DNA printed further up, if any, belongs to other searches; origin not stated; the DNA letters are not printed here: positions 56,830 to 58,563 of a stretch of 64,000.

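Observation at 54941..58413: Hydrazine-synthase-like architecture: an HzsA-like haem lipoprotein next to a fused beta-propeller / di-haem peroxidase-fold protein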

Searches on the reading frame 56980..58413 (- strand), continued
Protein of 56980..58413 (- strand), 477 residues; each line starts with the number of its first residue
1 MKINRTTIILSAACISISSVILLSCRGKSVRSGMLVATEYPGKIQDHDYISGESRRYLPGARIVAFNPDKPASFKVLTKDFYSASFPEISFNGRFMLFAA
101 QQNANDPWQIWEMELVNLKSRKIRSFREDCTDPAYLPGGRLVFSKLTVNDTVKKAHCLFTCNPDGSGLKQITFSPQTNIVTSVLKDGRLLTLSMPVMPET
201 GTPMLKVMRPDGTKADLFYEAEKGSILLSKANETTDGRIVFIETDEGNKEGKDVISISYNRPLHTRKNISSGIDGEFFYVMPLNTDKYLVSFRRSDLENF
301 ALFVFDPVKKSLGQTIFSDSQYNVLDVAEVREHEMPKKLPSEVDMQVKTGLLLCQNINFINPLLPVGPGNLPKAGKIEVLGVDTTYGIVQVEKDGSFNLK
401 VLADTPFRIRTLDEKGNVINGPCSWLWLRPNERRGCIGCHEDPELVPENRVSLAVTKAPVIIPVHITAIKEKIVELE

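Call 15: find_encoding_contigs(protein=P0112, flank=10000, max_places=2)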
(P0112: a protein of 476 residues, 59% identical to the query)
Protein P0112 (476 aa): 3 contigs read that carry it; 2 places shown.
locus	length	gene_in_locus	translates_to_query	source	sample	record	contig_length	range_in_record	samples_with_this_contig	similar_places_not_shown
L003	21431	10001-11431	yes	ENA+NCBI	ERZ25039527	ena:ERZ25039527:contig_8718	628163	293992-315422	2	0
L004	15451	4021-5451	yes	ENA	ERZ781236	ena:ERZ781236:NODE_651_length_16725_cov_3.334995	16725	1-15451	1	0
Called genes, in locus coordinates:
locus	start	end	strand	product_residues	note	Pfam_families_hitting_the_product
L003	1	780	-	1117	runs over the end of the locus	PF01839:FG-GAP (faint), PF13517:FG-GAP_3, PF07593:UnbV_ASPIC, PF13517:FG-GAP_3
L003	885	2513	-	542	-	PF14322:SusD-like_3, PF07980:SusD_RagB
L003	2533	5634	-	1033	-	PF13620:CarboxypepD_reg, PF13715:CarbopepD_reg_2, PF07715:Plug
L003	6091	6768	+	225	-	PF00072:Response_reg, PF00486:Trans_reg_C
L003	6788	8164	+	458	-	PF00672:HAMP, PF00512:HisKA, PF02518:HATPase_c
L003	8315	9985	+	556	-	PF01839:FG-GAP (faint), PF13517:FG-GAP_3, PF07593:UnbV_ASPIC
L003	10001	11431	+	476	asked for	PF26549:Tricorn_N (faint), PF18582:HZS_alpha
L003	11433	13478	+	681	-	PF00034:Cytochrom_C (faint), PF03150:CCP_MauG (faint), PF25174:Beta-prop_THOC3 (faint), PF02239:Cytochrom_D1 (weak), PF10282:Lactonase (faint), PF21783:YNCE, PF22494:choice_anch_I (faint), PF08450:SGL (faint)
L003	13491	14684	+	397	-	PF07494:Reg_prop (faint)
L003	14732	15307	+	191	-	PF01042:Ribonuc_L-PSP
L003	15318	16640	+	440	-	PF13458:Peripla_BP_6, PF01094:ANF_receptor, PF13433:Peripla_BP_5 (weak)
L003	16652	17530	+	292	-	PF00793:DAHP_synth_1, PF03102:NeuB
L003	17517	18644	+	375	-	PF13458:Peripla_BP_6, PF13433:Peripla_BP_5 (faint), PF01094:ANF_receptor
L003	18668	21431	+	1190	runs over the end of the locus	PF07719:TPR_2 (faint), PF13424:TPR_12 (faint), PF13428:TPR_14 (faint), PF13432:TPR_16 (faint), PF00515:TPR_1 (weak), PF14559:TPR_19, PF13517:FG-GAP_3, PF07593:UnbV_ASPIC (weak), +6 more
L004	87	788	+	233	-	PF00072:Response_reg, PF00486:Trans_reg_C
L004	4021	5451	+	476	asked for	PF26549:Tricorn_N (faint), PF18582:HZS_alpha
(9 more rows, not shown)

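Call 31: search_protein_representatives(protein=window:56980-58413:-)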
Query: 477 residues. Proteins with E-value up to 0.001 (for the whole library): 2658; up to 1e-10: 1201; up to 1e-30: 364. The best 150 are listed.
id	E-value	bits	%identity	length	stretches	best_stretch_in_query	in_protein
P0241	1.3e-152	525.1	50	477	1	5-477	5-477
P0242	1.0e-142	492.4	49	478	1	7-477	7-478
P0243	9.9e-142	489.1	47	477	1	7-477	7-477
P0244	5.7e-125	433.9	55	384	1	34-405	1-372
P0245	3.2e-124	431.4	50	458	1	17-477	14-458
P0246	2.8e-119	415.1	45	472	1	13-477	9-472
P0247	4.7e-118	411.1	46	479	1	17-467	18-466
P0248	8.1e-118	410.3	47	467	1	15-474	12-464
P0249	4.3e-117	407.9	44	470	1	2-466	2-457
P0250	4.5e-115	401.2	46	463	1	12-463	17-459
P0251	2.0e-113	395.8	40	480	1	12-465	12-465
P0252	2.1e-111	389.1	40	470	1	24-463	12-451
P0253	1.1e-110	386.8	43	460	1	19-477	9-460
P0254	1.3e-109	383.2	46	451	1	63-477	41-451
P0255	8.3e-109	380.6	46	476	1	52-477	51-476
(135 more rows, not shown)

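Call 35: find_related_loci(query=A2, collection=genome_contigs, flank=10000)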
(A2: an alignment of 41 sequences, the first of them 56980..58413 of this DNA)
Query A2 (477 aa) in genome_contigs; peptide patterns used: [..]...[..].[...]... (x = any residue, [..] = any of these).
600 stretches matched a pattern (row limit reached: there are more); 582 encode a relative of the query (tblastn E <= 1e-3); the best 80 are kept; 80 distinct loci.
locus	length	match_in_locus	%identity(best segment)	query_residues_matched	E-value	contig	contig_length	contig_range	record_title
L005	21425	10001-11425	62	3-477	0e+0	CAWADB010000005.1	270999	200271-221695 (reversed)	MAG: uncultured Bacteroidales bacterium isolate MFD00905.bin.2.66 genome assembly, contig: contig_17389, whole genome sh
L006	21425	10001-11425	62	3-477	0e+0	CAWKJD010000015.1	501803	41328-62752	MAG: uncultured Bacteroidales bacterium isolate MFD01872.bin.1.312 genome assembly, contig: contig_62692, whole genome s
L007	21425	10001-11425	61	3-477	0e+0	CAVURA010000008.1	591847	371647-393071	MAG: uncultured Bacteroidales bacterium isolate MFD01299.bin.1.197 genome assembly, contig: contig_13826, whole genome s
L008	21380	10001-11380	62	18-477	0e+0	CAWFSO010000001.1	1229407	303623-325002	MAG: uncultured Rikenellaceae bacterium isolate MFD00905.bin.1.61 genome assembly, contig: contig_15766, whole genome sh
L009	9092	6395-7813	58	1-477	0e+0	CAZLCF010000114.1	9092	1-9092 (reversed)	MAG TPA_asm: uncultured Rikenellaceae bacterium isolate binchicken_co189_2 genome assembly, contig: NODE_8520_length_909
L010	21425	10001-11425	59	3-477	0e+0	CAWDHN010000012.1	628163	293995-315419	MAG: uncultured Rikenellaceae bacterium isolate MFD04716.bin.1.53 genome assembly, contig: contig_8718, whole genome sho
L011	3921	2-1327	63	36-477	0e+0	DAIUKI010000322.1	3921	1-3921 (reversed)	MAG TPA_asm: Bacteroidales bacterium isolate CTOTU20032 NODE_1865_length_3921_cov_7.688826, whole genome shotgun sequenc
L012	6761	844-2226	58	14-477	0e+0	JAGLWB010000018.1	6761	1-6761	MAG: Bacteroidales bacterium isolate RS_12_1 ZL285.bin.1.fa_18, whole genome shotgun sequence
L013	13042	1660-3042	58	14-477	0e+0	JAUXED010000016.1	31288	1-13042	MAG: Bacteroidota bacterium isolate CSMAG_2868 CSMAG_2868_k119_661821_length_31288_cov_24.9846, whole genome shotgun seq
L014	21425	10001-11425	57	5-477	0e+0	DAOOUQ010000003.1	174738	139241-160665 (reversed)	MAG TPA_asm: Bacteroidales bacterium isolate AMR_MDS_2463 NODE_33_length_174738_cov_12.026929, whole genome shotgun sequ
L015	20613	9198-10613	56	5-477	0e+0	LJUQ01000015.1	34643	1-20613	MAG: Bacteroides sp. SM23_62_1 WORSMTZ_1369, whole genome shotgun sequence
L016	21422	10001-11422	56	5-477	2e-180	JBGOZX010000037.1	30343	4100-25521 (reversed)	MAG: Bacteroidia bacterium isolate OBJ_0618_130150_142 k141_3034213_length_30343_cov_27.1949, whole genome shotgun seque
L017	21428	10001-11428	55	1-477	7e-180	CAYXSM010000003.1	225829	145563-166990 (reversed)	MAG TPA_asm: uncultured Rikenellaceae bacterium isolate SRP241326_co1_357 genome assembly, contig: NODE_59_length_225829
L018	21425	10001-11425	54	2-477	3e-176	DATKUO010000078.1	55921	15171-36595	MAG TPA_asm: Bacteroidales bacterium isolate SMAG_U14109 k141_657377, whole genome shotgun sequence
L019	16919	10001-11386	56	15-477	1e-174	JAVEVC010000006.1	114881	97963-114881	MAG: Bacteroidales bacterium isolate BF4_107 NODE_423_length_114881_cov_8.068172_Biofilm4, whole genome shotgun sequence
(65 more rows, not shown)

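Call 44: predict_structure(alignment_id=A1)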
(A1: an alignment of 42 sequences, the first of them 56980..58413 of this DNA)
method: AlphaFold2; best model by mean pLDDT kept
length: 477 residues; sequences in the alignment: 42
mean_pLDDT: 76.0   pTM: 0.67
mean pLDDT of the five models: 76.0, 74.4, 73.2, 71.7, 71.1
residues with pLDDT >= 90: 157; 70-90: 153; 50-70: 105; < 50: 62
segments of 3 or more residues with pLDDT < 50: 24-27, 50-53, 340-347, 364-367, 438-455, 465-477
pLDDT, mean of each block of 10 residues (from residue 1): 66 75 59 93 64 68 94 92 95 95 94 94 93 89 86 81 89 80 88 73 81 75 81 89 77 83 76 91 90 90 94 92 94 73 46 58 51 73 67 68 62 77 56 51 41 50 48 30
secondary structure, 60 per line:
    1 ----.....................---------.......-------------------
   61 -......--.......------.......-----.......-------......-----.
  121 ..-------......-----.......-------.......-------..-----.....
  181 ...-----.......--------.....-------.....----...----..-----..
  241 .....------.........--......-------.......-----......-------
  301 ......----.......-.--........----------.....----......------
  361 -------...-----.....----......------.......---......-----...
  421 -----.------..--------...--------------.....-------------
elements in order: H5-25 E35-41 E62-67 E70-76 E83-89 E95-101 E109-114 E120-122 E130-135 E141-147 E155-161 E176-183 E189-195 E204-208 E216-220 E225-227 E239-245 E252-260 E263-268 E276-282 E288-293 E301-306 E311-317 E322-329 H340-344 E349-354 E376-380 E385-390 E397-403 E407-412 E418-420 E460-464

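Call 46: search_solved_structures(query=A2, max_evalue=0.01, show_alignments=1)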
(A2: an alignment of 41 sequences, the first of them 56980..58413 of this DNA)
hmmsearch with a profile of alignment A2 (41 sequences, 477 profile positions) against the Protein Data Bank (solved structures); distinct sequences matched with E-value up to 0.01: 35.
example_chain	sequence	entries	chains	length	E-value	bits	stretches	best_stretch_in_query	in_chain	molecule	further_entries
5c2v_A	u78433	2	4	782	4.8e-50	173.7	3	30-142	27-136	HYDRAZINE SYNTHASE ALPHA SUBUNIT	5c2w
6tji_A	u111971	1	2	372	3.1e-15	58.9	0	156-223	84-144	Cake10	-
7awy_A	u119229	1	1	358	1.3e-14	56.9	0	159-241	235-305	Scone-R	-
6tjh_A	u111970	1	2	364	7.7e-14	54.4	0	156-223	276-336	Cake9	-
6pnv_A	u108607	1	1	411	2.4e-13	52.7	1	87-200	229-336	Tol-Pal system protein TolB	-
7awz_A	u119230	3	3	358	5.2e-13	51.6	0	158-241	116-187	Scone-E | SconeE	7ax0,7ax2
1crz_A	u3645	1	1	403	5.5e-13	51.5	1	87-200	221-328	TOLB PROTEIN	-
2w8b_A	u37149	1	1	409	5.7e-13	51.5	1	87-200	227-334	PROTEIN TOLB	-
4jml_A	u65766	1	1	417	5.8e-13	51.5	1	87-200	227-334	Protein TolB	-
2w8b_B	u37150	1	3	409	5.8e-13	51.5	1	87-200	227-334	PROTEIN TOLB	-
2hqs_A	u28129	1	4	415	6e-13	51.4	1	87-200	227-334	Protein tolB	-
7nst_E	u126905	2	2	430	6.3e-13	51.4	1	87-200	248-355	Tol-Pal system protein TolB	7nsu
3iax_A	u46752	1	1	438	6.9e-13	51.2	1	87-200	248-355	Protein tolB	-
1c5k_A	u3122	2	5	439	7e-13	51.2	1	87-200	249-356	PROTEIN (TOLB PROTEIN) | PROTEIN TOLB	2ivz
4r40_A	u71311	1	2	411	9.3e-13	50.8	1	87-198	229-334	Protein TolB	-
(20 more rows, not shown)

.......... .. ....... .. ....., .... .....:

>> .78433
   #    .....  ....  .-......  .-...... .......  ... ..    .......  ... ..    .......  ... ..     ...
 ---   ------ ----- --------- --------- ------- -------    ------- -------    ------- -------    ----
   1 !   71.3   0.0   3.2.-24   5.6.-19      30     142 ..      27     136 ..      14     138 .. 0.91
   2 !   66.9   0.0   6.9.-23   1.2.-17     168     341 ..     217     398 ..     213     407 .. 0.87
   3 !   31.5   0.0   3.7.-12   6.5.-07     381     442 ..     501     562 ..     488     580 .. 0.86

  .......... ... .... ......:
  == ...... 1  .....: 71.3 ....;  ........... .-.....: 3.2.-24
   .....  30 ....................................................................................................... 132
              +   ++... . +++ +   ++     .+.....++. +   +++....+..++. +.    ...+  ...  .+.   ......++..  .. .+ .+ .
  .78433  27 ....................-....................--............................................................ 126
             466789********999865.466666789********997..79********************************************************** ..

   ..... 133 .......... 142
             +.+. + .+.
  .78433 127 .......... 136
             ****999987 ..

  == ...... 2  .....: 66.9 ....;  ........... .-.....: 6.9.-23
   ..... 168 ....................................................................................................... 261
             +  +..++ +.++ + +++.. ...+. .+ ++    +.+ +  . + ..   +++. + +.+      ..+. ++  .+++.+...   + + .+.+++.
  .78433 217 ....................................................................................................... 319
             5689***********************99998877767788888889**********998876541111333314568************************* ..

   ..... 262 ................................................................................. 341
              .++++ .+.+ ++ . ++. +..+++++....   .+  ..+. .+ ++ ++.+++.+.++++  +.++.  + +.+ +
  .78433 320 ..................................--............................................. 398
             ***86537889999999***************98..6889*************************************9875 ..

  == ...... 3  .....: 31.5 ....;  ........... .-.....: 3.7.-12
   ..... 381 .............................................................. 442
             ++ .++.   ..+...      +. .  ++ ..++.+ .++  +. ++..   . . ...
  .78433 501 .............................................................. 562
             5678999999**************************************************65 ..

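Call 48: fold_search(model_id=the predicted structure, library=pdb)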
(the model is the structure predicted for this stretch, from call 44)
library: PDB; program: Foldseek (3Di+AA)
matches with E <= 10: 1157; with E <= 0.001: 502
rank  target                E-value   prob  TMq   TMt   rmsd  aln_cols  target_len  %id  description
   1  5c2v_A                6.1e-21  1.00  0.65  0.43   7.0       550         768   20  Kuenenia stuttgartiensis Hydrazine Synthase (released 2015-10-14)
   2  5c2v_D                3.9e-20  1.00  0.67  0.44   6.3       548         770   20  Kuenenia stuttgartiensis Hydrazine Synthase (released 2015-10-14)
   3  1c5k                  3.4e-11  1.00  0.45  0.53   8.7       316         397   14  THE STRUCTURE OF TOLB, AN ESSENTIAL COMPONENT OF THE TOL-DEPENDENT TRANSLOCATION SYSTEM AND ITS INTERACTIONS WITH THE TR (released 2000-12-06)
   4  2w8b_B                9.9e-11  1.00  0.46  0.52   8.7       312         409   14  Crystal structure of processed TolB in complex with Pal (released 2009-02-17)
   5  2hqs_B                1.1e-10  1.00  0.46  0.53   8.8       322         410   14  Crystal structure of TolB/Pal complex (released 2007-04-03)
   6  2w8b_A                1.3e-10  1.00  0.46  0.53   4.6       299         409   15  Crystal structure of processed TolB in complex with Pal (released 2009-02-17)
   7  4r40_A                1.6e-10  1.00  0.45  0.52   9.3       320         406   13  Crystal Structure of TolB/Pal complex from Yersinia pestis. (released 2014-09-03)
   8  2ivz_C                2.1e-10  1.00  0.45  0.54   4.8       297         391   14  Structure of TolB in complex with a peptide of the colicin E9 T- domain (released 2006-08-16)
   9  2hqs_A                2.7e-10  1.00  0.47  0.53   8.8       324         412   14  Crystal structure of TolB/Pal complex (released 2007-04-03)
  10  3iax_A                4.3e-10  1.00  0.46  0.55   4.7       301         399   13  The crystal structure of the TolB box of Colicin A in complex with TolB reveals important differences in the recruitme (released 2009-10-13)
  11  2ivz_A                4.3e-10  1.00  0.45  0.53   4.8       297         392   14  Structure of TolB in complex with a peptide of the colicin E9 T- domain (released 2006-08-16)
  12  4r40_C                4.5e-10  1.00  0.44  0.52   8.5       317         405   13  Crystal Structure of TolB/Pal complex from Yersinia pestis. (released 2014-09-03)
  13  2ivz_D                1.7e-09  1.00  0.44  0.53   4.9       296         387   14  Structure of TolB in complex with a peptide of the colicin E9 T- domain (released 2006-08-16)
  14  9a2l_MODEL_1_A        2.0e-09  1.00  0.46  0.51   4.3       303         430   13  Model of E. coli TolB by in-cell photo-crosslinking MS and deep learning (released 2023-02-24)
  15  4jml_A                2.0e-09  1.00  0.45  0.53   4.8       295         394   14  Crystal structure of the TolB(P201C)-ColicinE9 TBE peptide(A33C) complex. (released 2013-07-17)
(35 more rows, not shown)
